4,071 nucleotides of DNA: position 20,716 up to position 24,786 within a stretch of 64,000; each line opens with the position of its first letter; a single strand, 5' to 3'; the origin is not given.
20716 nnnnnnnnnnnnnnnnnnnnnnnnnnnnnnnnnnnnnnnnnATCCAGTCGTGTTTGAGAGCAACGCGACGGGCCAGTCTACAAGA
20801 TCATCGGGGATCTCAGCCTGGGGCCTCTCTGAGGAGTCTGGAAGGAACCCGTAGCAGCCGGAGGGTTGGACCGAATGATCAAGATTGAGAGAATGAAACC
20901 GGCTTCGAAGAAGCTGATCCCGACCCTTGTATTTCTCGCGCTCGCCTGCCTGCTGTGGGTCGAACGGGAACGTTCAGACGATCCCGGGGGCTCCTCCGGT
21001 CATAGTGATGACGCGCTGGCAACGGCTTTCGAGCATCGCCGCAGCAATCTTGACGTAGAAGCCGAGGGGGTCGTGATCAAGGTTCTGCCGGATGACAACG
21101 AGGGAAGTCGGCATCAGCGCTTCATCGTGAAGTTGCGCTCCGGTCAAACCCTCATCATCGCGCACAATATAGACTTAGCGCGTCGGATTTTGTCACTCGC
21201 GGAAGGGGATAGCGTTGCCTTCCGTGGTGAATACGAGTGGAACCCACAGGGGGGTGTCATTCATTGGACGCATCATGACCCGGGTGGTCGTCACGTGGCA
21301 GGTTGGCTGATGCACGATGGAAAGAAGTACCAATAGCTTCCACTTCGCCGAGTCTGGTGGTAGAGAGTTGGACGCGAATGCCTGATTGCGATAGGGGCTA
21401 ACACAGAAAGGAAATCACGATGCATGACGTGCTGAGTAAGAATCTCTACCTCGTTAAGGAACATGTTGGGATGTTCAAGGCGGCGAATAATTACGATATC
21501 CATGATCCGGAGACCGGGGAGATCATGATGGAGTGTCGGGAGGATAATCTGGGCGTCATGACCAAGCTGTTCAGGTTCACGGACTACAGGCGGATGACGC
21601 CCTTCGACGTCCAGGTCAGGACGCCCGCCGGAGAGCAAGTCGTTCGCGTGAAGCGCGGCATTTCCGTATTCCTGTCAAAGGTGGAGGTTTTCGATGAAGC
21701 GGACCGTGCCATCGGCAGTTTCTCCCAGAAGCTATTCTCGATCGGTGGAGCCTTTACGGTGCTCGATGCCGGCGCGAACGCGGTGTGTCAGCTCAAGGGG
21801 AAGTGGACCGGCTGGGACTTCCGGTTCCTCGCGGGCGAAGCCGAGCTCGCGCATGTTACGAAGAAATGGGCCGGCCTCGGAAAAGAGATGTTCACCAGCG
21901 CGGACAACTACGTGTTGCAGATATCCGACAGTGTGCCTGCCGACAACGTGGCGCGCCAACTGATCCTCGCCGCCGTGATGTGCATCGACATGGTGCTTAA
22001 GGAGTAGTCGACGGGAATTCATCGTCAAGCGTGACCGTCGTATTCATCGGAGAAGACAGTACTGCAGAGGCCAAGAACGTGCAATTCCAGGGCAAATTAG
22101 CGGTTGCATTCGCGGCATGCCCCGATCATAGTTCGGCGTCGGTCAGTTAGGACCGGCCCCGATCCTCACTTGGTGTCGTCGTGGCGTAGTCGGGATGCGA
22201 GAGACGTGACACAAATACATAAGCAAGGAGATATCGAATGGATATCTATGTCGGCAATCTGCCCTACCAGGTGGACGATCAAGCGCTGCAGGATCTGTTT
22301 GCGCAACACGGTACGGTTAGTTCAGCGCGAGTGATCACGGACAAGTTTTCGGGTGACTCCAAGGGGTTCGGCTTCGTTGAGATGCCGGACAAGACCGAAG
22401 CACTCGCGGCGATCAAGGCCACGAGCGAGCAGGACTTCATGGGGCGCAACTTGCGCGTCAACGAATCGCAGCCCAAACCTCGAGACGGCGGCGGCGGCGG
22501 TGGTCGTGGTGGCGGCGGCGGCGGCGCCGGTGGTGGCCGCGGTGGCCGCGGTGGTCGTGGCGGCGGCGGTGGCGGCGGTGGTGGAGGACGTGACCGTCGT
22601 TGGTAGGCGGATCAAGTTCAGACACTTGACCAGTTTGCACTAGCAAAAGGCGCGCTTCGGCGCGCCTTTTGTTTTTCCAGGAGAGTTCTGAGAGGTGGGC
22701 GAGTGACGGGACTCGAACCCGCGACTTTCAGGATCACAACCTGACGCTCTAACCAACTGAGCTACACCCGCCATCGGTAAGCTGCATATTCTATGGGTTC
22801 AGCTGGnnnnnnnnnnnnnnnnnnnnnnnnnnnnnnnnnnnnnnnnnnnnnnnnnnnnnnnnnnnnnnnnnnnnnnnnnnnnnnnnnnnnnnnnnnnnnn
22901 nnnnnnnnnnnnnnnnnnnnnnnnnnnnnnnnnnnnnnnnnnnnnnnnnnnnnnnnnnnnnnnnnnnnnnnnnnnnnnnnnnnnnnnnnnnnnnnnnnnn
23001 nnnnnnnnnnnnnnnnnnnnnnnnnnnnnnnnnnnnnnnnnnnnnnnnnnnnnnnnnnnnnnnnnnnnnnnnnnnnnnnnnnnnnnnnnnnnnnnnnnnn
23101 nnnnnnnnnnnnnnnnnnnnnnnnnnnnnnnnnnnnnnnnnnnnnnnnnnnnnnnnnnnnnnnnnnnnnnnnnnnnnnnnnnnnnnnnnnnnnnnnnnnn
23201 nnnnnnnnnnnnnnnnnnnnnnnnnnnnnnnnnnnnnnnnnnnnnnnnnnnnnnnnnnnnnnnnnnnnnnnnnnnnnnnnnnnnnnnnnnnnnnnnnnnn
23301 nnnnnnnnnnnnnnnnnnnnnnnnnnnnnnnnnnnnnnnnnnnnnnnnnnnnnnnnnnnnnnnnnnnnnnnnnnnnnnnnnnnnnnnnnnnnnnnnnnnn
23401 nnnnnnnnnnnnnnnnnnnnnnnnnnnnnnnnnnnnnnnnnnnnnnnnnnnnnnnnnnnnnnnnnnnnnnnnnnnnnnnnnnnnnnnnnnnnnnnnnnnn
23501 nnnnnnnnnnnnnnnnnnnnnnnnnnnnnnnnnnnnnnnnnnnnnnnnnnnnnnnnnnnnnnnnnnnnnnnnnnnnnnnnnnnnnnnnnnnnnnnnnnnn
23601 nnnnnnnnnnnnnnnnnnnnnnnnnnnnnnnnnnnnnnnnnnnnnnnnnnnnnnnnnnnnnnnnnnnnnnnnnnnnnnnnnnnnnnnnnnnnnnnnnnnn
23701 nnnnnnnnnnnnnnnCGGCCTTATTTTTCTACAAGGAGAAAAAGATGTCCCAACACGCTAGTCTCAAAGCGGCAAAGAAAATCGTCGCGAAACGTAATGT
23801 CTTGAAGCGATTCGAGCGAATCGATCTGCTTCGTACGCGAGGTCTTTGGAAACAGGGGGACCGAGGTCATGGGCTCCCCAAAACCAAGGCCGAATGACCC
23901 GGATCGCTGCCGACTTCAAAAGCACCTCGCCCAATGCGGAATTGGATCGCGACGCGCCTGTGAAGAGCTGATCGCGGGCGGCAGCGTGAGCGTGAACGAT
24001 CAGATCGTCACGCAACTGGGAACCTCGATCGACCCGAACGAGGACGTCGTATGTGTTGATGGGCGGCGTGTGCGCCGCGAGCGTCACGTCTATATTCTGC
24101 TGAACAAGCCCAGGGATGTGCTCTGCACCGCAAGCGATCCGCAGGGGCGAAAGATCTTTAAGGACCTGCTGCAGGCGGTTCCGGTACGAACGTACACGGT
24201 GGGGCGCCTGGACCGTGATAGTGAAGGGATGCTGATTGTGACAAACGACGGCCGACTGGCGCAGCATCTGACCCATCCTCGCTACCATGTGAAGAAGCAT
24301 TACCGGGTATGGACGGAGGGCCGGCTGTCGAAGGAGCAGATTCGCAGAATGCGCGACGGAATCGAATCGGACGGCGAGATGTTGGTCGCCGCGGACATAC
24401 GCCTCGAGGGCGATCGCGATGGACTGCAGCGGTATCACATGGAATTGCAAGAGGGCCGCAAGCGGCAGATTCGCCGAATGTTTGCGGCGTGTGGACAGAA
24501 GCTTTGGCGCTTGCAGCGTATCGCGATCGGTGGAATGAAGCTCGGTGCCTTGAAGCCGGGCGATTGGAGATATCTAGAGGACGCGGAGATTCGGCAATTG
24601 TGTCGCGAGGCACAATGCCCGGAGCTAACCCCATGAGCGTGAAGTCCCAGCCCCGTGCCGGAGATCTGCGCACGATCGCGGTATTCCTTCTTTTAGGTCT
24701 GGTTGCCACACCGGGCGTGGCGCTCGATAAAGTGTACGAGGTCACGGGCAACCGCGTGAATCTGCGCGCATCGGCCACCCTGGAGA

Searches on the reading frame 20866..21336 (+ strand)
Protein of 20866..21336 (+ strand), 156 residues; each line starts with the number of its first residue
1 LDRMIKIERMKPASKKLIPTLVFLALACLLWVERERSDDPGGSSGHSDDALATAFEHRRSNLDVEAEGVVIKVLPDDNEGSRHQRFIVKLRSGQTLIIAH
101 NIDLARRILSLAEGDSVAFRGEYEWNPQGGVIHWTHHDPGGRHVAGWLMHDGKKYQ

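Call 92: search_protein_families(library=pfam, max_evalue=0.01, proteins=[window:20866-21336:+])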
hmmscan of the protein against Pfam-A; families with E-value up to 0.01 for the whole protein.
window:20866-21336:+ (156 aa): 1 family
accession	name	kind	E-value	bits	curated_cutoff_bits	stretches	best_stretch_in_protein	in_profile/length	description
PF11948.15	DUF3465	-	1.6e-49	167.4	25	1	47-156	15-124/124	Protein of unknown function (DUF3465)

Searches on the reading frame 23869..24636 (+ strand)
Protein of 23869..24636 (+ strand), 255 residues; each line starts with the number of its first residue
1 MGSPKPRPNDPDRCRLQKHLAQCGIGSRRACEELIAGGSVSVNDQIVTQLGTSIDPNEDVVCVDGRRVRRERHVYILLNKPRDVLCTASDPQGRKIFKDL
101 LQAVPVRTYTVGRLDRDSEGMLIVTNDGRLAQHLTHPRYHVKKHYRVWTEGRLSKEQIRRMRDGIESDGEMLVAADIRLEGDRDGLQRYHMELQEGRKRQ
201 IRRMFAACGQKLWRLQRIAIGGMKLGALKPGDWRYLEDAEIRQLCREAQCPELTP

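Call 92: search_protein_families(library=pfam, max_evalue=0.01, proteins=[window:23869-24636:+])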
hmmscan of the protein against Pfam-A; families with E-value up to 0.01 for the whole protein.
window:23869-24636:+ (255 aa): 2 families
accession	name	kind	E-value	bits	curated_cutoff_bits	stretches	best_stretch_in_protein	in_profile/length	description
PF00849.27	PseudoU_synth_2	-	9.2e-23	81.6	26.8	1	75-207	2-152/152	RNA pseudouridylate synthase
PF01479.30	S4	-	6.1e-09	35.9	22.8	1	15-60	2-48/48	S4 domain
